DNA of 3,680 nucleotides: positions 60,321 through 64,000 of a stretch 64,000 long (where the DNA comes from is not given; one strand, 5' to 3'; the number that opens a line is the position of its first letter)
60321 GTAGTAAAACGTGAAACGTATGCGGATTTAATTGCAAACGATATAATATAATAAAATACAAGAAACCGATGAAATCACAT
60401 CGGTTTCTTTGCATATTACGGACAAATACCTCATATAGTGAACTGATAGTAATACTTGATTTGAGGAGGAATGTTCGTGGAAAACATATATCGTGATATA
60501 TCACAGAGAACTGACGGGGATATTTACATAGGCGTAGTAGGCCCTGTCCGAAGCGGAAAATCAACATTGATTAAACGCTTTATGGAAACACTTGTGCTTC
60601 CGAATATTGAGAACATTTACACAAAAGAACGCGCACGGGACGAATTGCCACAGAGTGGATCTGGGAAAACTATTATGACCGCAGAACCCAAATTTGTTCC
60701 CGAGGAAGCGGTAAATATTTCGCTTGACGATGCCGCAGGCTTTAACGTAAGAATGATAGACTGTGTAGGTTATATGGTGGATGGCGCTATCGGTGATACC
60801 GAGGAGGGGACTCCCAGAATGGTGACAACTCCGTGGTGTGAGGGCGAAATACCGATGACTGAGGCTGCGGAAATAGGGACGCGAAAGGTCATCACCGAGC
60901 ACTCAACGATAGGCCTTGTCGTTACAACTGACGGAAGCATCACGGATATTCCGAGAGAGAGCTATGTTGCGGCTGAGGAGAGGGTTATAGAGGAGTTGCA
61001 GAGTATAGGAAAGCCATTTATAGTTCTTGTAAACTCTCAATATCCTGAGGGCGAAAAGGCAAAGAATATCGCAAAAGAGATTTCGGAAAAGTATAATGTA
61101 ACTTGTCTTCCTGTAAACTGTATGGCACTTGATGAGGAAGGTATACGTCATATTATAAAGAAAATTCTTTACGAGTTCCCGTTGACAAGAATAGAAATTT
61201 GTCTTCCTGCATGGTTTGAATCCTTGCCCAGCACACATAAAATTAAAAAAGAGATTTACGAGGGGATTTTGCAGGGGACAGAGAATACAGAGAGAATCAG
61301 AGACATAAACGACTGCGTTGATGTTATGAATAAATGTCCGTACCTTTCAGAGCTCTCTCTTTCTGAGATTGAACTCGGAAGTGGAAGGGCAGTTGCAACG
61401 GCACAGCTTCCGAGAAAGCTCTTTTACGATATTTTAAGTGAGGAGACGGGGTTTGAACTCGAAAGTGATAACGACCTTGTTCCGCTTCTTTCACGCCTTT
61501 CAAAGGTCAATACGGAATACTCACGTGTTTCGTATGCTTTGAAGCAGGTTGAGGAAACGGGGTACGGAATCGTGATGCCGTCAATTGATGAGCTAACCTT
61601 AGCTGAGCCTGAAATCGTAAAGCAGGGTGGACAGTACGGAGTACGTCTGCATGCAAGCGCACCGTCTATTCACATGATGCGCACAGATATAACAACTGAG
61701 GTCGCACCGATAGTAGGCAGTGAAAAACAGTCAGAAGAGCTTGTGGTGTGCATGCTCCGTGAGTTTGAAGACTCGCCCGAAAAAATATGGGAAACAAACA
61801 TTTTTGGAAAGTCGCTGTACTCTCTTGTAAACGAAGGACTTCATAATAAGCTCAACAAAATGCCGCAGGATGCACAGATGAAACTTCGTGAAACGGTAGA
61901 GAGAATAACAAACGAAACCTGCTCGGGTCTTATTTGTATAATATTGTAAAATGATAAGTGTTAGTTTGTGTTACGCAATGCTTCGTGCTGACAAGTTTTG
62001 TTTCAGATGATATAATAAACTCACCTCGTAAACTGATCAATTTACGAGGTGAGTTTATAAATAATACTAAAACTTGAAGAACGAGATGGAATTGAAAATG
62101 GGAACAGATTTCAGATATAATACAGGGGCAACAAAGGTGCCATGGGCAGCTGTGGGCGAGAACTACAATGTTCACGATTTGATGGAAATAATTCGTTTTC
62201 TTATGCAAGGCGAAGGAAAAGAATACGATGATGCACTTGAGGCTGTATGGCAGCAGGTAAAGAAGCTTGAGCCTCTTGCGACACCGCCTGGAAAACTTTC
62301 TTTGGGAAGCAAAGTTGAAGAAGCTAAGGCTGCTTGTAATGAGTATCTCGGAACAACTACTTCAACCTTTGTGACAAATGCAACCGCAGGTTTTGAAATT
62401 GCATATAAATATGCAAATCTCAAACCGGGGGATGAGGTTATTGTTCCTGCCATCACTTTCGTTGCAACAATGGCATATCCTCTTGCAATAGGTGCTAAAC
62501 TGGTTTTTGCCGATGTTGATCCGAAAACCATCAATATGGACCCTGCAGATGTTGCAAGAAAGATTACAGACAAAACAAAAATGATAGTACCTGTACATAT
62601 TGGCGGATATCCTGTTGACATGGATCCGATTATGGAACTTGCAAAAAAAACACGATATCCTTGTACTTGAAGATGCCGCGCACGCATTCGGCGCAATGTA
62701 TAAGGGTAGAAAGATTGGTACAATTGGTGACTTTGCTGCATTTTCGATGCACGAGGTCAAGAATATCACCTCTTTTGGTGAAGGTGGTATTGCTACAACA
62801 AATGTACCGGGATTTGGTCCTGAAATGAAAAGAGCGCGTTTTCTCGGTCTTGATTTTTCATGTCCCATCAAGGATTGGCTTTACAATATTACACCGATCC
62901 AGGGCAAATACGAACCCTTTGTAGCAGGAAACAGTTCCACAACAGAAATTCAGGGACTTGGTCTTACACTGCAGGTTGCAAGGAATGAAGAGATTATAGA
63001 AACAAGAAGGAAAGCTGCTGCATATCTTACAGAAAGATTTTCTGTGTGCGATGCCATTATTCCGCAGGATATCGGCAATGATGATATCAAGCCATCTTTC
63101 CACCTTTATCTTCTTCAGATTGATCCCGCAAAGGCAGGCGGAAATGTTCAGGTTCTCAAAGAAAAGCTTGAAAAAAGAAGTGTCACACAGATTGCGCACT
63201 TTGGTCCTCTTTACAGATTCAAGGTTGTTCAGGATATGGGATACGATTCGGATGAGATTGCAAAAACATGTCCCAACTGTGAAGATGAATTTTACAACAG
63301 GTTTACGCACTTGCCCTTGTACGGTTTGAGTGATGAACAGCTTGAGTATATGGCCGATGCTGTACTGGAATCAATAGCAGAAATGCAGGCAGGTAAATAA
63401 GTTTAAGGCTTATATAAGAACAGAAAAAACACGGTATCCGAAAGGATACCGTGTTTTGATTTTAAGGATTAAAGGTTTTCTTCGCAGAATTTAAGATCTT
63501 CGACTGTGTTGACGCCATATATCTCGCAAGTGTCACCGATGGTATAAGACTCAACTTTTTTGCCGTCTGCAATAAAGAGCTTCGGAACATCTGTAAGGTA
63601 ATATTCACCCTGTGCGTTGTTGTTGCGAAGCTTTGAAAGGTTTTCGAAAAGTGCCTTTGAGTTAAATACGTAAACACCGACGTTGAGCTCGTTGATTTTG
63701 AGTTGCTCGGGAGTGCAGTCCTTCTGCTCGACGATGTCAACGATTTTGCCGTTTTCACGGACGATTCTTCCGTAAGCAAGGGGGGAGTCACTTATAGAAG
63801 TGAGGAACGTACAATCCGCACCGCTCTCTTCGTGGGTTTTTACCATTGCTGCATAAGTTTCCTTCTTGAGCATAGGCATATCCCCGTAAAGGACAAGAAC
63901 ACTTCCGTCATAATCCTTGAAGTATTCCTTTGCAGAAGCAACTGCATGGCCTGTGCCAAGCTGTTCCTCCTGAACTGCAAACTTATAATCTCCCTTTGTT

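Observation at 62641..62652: DegT-family sugar aminotransferase split by a +1 frameshift in an A8 homopolymer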

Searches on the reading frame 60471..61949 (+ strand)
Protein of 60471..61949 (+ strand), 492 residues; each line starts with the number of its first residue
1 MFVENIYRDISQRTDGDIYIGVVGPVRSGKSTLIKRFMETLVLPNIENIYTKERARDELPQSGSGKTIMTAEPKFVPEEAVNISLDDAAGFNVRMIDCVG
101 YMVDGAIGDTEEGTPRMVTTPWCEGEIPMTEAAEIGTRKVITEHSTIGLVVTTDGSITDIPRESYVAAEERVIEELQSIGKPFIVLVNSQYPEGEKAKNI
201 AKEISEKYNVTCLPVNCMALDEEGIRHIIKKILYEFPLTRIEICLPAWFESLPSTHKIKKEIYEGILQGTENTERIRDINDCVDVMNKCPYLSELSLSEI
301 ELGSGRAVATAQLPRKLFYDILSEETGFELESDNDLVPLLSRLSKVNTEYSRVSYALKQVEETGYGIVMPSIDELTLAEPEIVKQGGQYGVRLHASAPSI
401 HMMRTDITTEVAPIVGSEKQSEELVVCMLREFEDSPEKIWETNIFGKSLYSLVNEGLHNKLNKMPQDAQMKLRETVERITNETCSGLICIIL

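Call 10: find_encoding_contigs(protein=window:60471-61949:+, flank=6000, max_places=10)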
Protein window:60471-61949:+ (492 aa): no gene with exactly this product is on record in the collection.

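Call 14: search_protein_families(library=pfam, proteins=[window:60471-61949:+], max_evalue=0.00001)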
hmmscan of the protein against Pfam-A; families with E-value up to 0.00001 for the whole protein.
window:60471-61949:+ (492 aa): 3 families
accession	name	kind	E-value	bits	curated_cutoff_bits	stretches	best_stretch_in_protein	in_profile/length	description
PF09547.16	SpoIVA_ATPase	-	2.2e-117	391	26.6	1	4-237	4-237/237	Stage IV sporulation protein A, ATPase domain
PF20438.3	SpoIVA_middle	-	6.5e-64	215.7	25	1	239-416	2-179/179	Stage IV sporulation protein A, middle domain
PF20439.3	SpoIVA_C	-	8.6e-34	116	25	1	417-492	1-76/76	Sporulation stage IV protein A, C-terminal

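Call 38: find_homologous_proteins(query=window:60471-61949:+, max_evalue=1e-100)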
Query window:60471-61949:+ (492 aa): 7985 proteins with E <= 1e-100 among 8000 candidates; the best 120 are listed.
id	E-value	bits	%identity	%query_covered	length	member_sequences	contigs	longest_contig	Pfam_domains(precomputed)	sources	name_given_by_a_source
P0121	0.0e+0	1054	96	100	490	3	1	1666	PF09547.17,PF20438.4,PF20439.4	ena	-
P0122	3.2e-259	879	79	100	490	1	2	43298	PF09547.17,PF20438.4,PF20439.4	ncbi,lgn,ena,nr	ncbi:MAG: stage IV sporulation protein A [Oscillospiraceae bacterium]|nr:stage IV sporulation protei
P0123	4.0e-245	832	57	97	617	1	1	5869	PF03081.23,PF09547.17,PF20438.4,PF20439.4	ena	-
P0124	1.1e-238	811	72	100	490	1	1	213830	PF09547.17,PF20438.4,PF20439.4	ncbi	-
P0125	1.4e-237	807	72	100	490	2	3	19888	PF09547.17,PF20438.4,PF20439.4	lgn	-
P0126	1.5e-237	807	72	100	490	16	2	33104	PF09547.17,PF20438.4,PF20439.4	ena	-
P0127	1.2e-236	804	72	100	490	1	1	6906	PF09547.17,PF20438.4,PF20439.4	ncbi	-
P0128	1.4e-233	794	70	100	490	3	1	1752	PF09547.17,PF20438.4,PF20439.4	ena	-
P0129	3.6e-233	793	70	100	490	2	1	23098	PF09547.17,PF20438.4,PF20439.4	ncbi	-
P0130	9.5e-233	791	70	100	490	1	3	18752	PF09547.17,PF20438.4,PF20439.4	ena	-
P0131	1.0e-232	791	72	100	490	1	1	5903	PF09547.17,PF20438.4,PF20439.4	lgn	-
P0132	4.2e-232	789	71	100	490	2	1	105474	PF09547.17,PF20438.4,PF20439.4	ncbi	-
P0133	1.5e-231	787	70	100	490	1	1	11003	PF09547.17,PF20438.4,PF20439.4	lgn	-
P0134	2.2e-231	787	70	100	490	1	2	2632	PF09547.17,PF20438.4,PF20439.4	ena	-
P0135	2.9e-231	786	70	100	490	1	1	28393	PF09547.17,PF20438.4,PF20439.4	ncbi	-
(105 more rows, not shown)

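Call 39: find_encoding_contigs(protein=P0121, flank=6000, max_places=6)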
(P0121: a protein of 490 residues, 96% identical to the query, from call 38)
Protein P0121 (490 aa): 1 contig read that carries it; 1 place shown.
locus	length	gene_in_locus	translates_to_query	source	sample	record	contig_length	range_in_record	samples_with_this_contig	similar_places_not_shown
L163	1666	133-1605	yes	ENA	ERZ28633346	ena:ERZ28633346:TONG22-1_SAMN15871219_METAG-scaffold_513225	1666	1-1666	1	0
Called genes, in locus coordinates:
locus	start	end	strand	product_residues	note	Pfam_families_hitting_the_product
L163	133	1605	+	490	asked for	PF09547:SpoIVA_ATPase, PF20438:SpoIVA_middle, PF20439:SpoIVA_C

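Call 40: find_encoding_contigs(protein=P0122, flank=6000, max_places=4)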
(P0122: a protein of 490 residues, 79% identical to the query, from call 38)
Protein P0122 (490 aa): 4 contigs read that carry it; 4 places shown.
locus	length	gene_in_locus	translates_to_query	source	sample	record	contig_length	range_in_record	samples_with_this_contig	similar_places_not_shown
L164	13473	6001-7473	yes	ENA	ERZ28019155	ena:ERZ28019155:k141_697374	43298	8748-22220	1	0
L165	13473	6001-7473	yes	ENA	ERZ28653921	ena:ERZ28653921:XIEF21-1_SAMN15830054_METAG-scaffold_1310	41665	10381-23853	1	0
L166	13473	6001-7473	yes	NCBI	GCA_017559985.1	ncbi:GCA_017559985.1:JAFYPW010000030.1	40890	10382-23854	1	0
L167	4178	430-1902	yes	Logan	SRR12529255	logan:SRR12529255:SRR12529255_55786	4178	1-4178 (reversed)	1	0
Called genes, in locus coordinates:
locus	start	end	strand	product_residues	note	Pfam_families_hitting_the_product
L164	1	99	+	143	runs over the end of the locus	PF00574:CLP_protease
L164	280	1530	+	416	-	PF06689:zf-C4_ClpX, PF00493:MCM (weak), PF05496:RuvB_N (weak), PF01078:Mg_chelatase (faint), PF00004:AAA, PF07724:AAA_2, PF07728:AAA_5 (weak), PF10431:ClpB_D2-small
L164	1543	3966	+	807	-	PF02190:LON_substr_bdg, PF00004:AAA, PF07728:AAA_5, PF22667:Lon_lid, PF05362:Lon_C, PF13541:ChlI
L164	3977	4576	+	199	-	PF03193:RsgA_GTPase (faint), PF01926:MMR_HSR1, PF02421:FeoB_N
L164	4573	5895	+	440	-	PF00278:Orn_DAP_Arg_deC, PF02784:Orn_Arg_deC_N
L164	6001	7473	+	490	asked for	PF09547:SpoIVA_ATPase, PF20438:SpoIVA_middle, PF20439:SpoIVA_C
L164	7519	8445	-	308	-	PF00892:EamA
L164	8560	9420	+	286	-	PF00126:HTH_1, PF03466:LysR_substrate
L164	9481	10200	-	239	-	PF00483:NTP_transferase, PF02348:CTP_transf_3 (weak), PF12804:NTP_transf_3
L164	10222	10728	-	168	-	PF01613:Flavin_Reduct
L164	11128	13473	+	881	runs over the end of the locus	PF00133:tRNA-synt_1, PF09334:tRNA-synt_1g, PF13603:tRNA-synt_1_2, PF09334:tRNA-synt_1g, PF08264:Anticodon_1, PF10458:Val_tRNA-synt_C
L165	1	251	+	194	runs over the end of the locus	PF00574:CLP_protease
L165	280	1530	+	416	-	PF06689:zf-C4_ClpX, PF00493:MCM (weak), PF05496:RuvB_N (weak), PF01078:Mg_chelatase (faint), PF00004:AAA, PF07724:AAA_2, PF07728:AAA_5 (weak), PF10431:ClpB_D2-small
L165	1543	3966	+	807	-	PF02190:LON_substr_bdg, PF00004:AAA, PF07728:AAA_5, PF22667:Lon_lid, PF05362:Lon_C, PF13541:ChlI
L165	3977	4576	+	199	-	PF03193:RsgA_GTPase (faint), PF01926:MMR_HSR1, PF02421:FeoB_N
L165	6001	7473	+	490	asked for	PF09547:SpoIVA_ATPase, PF20438:SpoIVA_middle, PF20439:SpoIVA_C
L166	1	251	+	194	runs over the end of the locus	PF00574:CLP_protease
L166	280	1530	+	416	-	PF06689:zf-C4_ClpX, PF00493:MCM (weak), PF05496:RuvB_N (weak), PF01078:Mg_chelatase (faint), PF00004:AAA, PF07724:AAA_2, PF07728:AAA_5 (weak), PF10431:ClpB_D2-small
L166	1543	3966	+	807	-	PF02190:LON_substr_bdg, PF00004:AAA, PF07728:AAA_5, PF22667:Lon_lid, PF05362:Lon_C, PF13541:ChlI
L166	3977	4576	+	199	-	PF03193:RsgA_GTPase (faint), PF01926:MMR_HSR1, PF02421:FeoB_N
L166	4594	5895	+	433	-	PF00278:Orn_DAP_Arg_deC, PF02784:Orn_Arg_deC_N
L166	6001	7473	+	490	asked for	PF09547:SpoIVA_ATPase, PF20438:SpoIVA_middle, PF20439:SpoIVA_C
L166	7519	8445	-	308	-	PF00892:EamA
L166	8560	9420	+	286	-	PF00126:HTH_1, PF03466:LysR_substrate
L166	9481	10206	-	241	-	PF00483:NTP_transferase, PF02348:CTP_transf_3 (weak), PF12804:NTP_transf_3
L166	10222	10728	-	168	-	PF01613:Flavin_Reduct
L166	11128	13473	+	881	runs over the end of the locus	PF00133:tRNA-synt_1, PF09334:tRNA-synt_1g, PF13603:tRNA-synt_1_2, PF09334:tRNA-synt_1g, PF08264:Anticodon_1, PF10458:Val_tRNA-synt_C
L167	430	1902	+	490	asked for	PF09547:SpoIVA_ATPase, PF20438:SpoIVA_middle, PF20439:SpoIVA_C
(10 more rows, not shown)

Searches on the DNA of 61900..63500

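Call 25: search_rna_families(source=window, start=61900, end=63500, threshold=evalue, max_evalue=1)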
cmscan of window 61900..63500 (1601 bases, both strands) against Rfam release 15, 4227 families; matches with E-value up to 1: 11.
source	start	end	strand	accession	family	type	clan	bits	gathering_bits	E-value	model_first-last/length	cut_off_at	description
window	63414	63500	-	RF00557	L10_leader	Cis-reg; leader;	-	25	44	0.16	58-138/138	5'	Ribosomal protein L10 leader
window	62011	62066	-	RF04211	MIR5185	Gene; miRNA;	-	22.5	101.7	0.19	1-111/111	no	MIR5185 microRNA precursor family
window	62014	62056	-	RF00240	RNA-OUT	Gene; antisense;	-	22.3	41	0.28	1-70/70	no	RNA-OUT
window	62013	62059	-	RF04160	MIR868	Gene; miRNA;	-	21.8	200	0.19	1-194/194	no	MIR868 microRNA precursor family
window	61995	62064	+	RF03155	TD-1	Cis-reg;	CL00124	21.7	64.5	0.93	1-120/120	no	TD-1 RNA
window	62018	62055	-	RF03585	mir-3938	Gene; miRNA;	-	21.3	94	0.27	1-88/88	no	mir-3938 microRNA precursor family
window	62016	62057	-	RF04149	MIR447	Gene; miRNA;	-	20.8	200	0.18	1-236/236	no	MIR447 microRNA precursor family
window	62016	62057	-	RF03743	MIR7696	Gene; miRNA;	-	20.5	83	0.89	1-88/88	no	MIR7696 microRNA precursor family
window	62243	62306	-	RF01985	ZEB2_AS1_2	Gene; lncRNA;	-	20.1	70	0.063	1-61/61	no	ZEB2 antisense RNA 1 conserved region 2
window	61986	62081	-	RF04097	MIR2630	Gene; miRNA;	-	19.8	144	0.41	1-229/229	no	MIR2630 microRNA precursor family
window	62310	62369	-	RF00809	mir-241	Gene; miRNA;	-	19.5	63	0.43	1-74/74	no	mir-241 microRNA precursor family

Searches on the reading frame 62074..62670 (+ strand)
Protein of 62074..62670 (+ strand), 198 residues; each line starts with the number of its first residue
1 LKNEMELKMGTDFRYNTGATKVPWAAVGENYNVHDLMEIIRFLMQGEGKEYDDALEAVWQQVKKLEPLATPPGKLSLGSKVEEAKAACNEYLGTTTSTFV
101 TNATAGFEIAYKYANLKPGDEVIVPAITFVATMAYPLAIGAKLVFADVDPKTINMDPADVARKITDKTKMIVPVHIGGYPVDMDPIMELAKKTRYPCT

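Call 4: search_protein_families(library=pfam, proteins=[window:62074-62670:+])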
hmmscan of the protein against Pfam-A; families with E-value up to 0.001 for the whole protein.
window:62074-62670:+ (198 aa): 1 family
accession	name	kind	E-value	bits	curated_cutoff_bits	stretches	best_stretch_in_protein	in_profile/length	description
PF01041.23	DegT_DnrJ_EryC1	-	1.7e-35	123.3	19.8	1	73-193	18-138/360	DegT/DnrJ/EryC1/StrS aminotransferase family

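Call 11: find_encoding_contigs(protein=window:62086-62670:+, flank=3000, max_places=10)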
Protein window:62086-62670:+ (194 aa): no gene with exactly this product is on record in the collection.

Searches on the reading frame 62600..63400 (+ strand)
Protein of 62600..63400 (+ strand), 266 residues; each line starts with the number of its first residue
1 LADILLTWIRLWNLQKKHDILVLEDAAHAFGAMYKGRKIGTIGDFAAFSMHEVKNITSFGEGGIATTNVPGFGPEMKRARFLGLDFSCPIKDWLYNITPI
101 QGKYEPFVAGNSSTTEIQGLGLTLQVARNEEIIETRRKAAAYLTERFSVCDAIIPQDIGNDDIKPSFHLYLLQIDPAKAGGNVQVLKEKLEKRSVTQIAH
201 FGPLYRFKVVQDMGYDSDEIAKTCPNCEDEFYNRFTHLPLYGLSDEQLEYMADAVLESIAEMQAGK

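Call 4: search_protein_families(library=pfam, proteins=[window:62600-63400:+])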
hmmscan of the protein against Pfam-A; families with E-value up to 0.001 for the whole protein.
window:62600-63400:+ (266 aa): 1 family
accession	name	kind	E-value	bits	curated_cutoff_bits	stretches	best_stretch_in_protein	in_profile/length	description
PF01041.23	DegT_DnrJ_EryC1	-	4.8e-32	112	19.8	1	13-255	133-359/360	DegT/DnrJ/EryC1/StrS aminotransferase family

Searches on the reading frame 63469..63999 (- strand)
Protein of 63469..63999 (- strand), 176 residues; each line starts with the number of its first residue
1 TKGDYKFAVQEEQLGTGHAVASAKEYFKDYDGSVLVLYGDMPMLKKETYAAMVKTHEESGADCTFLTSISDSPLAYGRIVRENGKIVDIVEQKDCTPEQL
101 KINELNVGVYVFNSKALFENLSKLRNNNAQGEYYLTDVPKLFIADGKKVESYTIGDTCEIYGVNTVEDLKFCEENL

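Call 14: search_protein_families(library=pfam, proteins=[window:63469-63999:-], max_evalue=0.00001)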
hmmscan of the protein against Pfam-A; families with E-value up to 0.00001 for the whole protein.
window:63469-63999:- (176 aa): 2 families
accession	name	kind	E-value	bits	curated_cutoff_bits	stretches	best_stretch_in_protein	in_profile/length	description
PF00483.29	NTP_transferase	-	3e-16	60.2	21.2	1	6-151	76-218/245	Nucleotidyl transferase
PF12804.13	NTP_transf_3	-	2.6e-06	28.1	27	1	11-85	67-128/160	MobA-like NTP transferase domain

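Call 19: search_protein_families(library=ncbifam, proteins=[window:63469-63999:-], max_evalue=0.00001)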
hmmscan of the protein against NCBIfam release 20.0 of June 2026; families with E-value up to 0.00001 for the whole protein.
window:63469-63999:- (176 aa): 19 families
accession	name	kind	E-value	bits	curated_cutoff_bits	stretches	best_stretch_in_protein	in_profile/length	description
NF010934.1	PRK14354.1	equivalog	2.6e-59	200.9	450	1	4-173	63-233/447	bifunctional UDP-N-acetylglucosamine diphosphorylase/glucosamine-1-phosphate N-acetyltransferase GlmU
TIGR01173.1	glmU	equivalog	1.5e-51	175.7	366.85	1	5-173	66-233/452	bifunctional UDP-N-acetylglucosamine diphosphorylase/glucosamine-1-phosphate N-acetyltransferase GlmU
NF010935.0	PRK14355.1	equivalog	2.1e-51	175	718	1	3-165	68-231/459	bifunctional UDP-N-acetylglucosamine diphosphorylase/glucosamine-1-phosphate N-acetyltransferase GlmU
NF010932.0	PRK14352.1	equivalog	8.1e-50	169.9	611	1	6-165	75-236/488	bifunctional UDP-N-acetylglucosamine diphosphorylase/glucosamine-1-phosphate N-acetyltransferase GlmU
NF010937.0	PRK14357.1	equivalog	5e-47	160.8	658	1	6-175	65-228/448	bifunctional UDP-N-acetylglucosamine diphosphorylase/glucosamine-1-phosphate N-acetyltransferase GlmU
NF006986.0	PRK09451.1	equivalog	4e-45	154.5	725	1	6-169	72-232/456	bifunctional UDP-N-acetylglucosamine diphosphorylase/glucosamine-1-phosphate N-acetyltransferase GlmU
NF010940.0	PRK14360.1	equivalog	1.9e-44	152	602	1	5-175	68-235/452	bifunctional UDP-N-acetylglucosamine diphosphorylase/glucosamine-1-phosphate N-acetyltransferase GlmU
NF010933.0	PRK14353.1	equivalog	8e-44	150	505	1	3-173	71-239/453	bifunctional UDP-N-acetylglucosamine diphosphorylase/glucosamine-1-phosphate N-acetyltransferase GlmU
NF010936.0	PRK14356.1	equivalog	2.5e-39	135.4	666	1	4-174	70-241/456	bifunctional UDP-N-acetylglucosamine diphosphorylase/glucosamine-1-phosphate N-acetyltransferase GlmU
NF010938.0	PRK14358.1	equivalog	8.3e-38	130.2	500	1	5-169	73-237/481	bifunctional N-acetylglucosamine-1-phosphate uridyltransferase/glucosamine-1-phosphate acetyltransferase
NF010939.0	PRK14359.1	equivalog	1.6e-31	109.4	592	1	11-173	77-230/430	bifunctional UDP-N-acetylglucosamine diphosphorylase/glucosamine-1-phosphate N-acetyltransferase GlmU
TIGR03992.1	Arch_glmU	subfamily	1.9e-19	69.8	292.1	1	6-153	75-206/393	bifunctional sugar-1-phosphate nucleotidylyltransferase/acetyltransferase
TIGR01208.1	rmlA_long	equivalog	2.7e-16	59.4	320.25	1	6-154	75-214/353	glucose-1-phosphate thymidylyltransferase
NF041313.1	UDPGP_AglF_Halo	equivalog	2.8e-13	49.9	400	1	6-173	74-231/234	UTP--glucose-1-phosphate uridylyltransferase AglF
NF052502.1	man1P_GTase_Rv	exception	2e-10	40.1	440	1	6-132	75-193/352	mannose-1-phosphate guanylyltransferase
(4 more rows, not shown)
